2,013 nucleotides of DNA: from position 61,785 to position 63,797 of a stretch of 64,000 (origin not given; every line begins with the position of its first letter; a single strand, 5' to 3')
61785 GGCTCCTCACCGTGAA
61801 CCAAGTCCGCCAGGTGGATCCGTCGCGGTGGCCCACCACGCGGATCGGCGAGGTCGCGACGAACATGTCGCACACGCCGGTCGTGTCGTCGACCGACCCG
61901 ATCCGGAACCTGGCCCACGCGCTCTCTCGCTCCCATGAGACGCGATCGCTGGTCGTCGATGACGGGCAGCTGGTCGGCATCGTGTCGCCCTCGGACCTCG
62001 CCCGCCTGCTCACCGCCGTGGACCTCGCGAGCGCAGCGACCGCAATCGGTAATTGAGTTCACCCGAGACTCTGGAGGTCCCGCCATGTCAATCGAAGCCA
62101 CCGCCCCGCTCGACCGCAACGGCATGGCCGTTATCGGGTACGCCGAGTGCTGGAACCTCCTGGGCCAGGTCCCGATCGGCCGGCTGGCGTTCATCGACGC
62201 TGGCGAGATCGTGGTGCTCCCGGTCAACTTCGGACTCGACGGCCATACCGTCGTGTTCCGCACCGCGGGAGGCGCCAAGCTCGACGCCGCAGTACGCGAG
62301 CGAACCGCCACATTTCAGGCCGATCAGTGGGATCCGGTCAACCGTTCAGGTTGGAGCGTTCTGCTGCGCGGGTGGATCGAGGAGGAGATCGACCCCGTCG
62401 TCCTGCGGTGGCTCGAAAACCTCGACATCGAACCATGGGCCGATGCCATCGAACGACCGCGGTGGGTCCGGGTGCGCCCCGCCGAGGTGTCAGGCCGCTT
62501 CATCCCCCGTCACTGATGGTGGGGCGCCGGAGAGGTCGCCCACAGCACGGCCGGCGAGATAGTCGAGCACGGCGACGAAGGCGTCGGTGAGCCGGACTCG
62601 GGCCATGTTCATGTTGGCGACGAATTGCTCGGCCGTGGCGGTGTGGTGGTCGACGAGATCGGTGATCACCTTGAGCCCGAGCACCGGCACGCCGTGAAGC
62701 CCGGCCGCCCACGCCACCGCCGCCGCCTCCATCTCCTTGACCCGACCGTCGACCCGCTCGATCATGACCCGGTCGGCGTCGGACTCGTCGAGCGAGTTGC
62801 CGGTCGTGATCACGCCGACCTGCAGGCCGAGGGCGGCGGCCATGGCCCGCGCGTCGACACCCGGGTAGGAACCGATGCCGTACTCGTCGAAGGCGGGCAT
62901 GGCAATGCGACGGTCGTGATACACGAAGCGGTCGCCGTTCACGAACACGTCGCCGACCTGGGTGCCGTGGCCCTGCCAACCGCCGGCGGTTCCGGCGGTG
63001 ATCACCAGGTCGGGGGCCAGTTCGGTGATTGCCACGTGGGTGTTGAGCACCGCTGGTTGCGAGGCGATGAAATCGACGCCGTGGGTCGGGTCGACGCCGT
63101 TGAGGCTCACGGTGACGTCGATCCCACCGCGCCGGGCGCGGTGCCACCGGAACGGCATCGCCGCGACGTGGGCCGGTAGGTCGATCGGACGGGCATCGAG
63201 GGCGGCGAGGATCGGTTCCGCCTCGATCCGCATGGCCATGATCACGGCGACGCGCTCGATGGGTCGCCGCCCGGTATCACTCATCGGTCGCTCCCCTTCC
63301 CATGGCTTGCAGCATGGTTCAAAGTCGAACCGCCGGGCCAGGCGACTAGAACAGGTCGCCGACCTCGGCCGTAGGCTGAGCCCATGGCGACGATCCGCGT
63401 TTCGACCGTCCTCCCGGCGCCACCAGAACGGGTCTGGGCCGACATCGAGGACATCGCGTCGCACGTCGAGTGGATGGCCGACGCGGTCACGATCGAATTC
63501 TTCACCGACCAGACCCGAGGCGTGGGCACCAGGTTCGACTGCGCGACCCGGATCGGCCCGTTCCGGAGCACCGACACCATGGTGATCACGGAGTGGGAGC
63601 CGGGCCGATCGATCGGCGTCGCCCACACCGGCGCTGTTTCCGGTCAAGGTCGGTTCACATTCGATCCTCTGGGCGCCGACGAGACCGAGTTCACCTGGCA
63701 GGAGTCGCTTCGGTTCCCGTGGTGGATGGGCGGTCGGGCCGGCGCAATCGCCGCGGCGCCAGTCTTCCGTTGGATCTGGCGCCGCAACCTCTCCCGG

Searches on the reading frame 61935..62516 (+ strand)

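Call 11: search_protein_families(library=pfam, proteins=[window:61935-62516:+], max_evalue=0.001)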
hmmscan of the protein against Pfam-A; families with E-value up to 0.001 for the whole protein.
window:61935-62516:+ (193 aa): 1 family
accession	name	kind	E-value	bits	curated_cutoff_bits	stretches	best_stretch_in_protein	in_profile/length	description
PF12900.13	Pyridox_ox_2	-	1.9e-25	89.9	27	1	70-188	3-139/140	Pyridoxamine 5'-phosphate oxidase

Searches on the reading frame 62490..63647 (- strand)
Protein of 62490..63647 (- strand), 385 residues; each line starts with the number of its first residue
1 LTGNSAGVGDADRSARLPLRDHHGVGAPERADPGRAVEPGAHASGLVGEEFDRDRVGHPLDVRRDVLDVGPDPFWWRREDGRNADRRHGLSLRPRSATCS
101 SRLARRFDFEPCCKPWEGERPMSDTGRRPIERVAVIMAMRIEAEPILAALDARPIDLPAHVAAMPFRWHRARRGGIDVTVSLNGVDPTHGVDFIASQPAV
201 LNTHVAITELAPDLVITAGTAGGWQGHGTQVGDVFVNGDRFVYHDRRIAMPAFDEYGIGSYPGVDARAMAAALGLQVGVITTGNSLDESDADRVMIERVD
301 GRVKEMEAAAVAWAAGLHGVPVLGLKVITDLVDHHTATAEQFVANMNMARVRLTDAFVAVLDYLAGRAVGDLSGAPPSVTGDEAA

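Call 11: search_protein_families(library=pfam, proteins=[window:62490-63647:-], max_evalue=0.001)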
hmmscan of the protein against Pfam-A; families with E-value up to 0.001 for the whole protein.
window:62490-63647:- (385 aa): 1 family
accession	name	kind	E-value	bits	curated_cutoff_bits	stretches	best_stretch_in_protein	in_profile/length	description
PF01048.26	PNP_UDP_1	-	2.3e-19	70.1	25.1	1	132-361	1-232/233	Phosphorylase superfamily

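Call 82: search_protein_families(library=ncbifam, proteins=[window:62490-63647:-], max_evalue=0.00001)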
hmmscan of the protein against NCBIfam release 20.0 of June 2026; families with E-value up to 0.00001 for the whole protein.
window:62490-63647:- (385 aa): 3 families
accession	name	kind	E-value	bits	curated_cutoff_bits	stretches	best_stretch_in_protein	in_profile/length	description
NF004079.0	PRK05584.1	equivalog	5.8e-12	45.6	169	1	132-344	2-213/232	5'-methylthioadenosine/adenosylhomocysteine nucleosidase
TIGR03664.1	fut_nucase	equivalog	1.6e-10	41.1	124.7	0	269-333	139-204/228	futalosine hydrolase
TIGR01704.1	MTA_SAH-Nsdase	equivalog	1.1e-08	34.9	73.8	1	197-346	52-214/229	5'-methylthioadenosine/S-adenosylhomocysteine nucleosidase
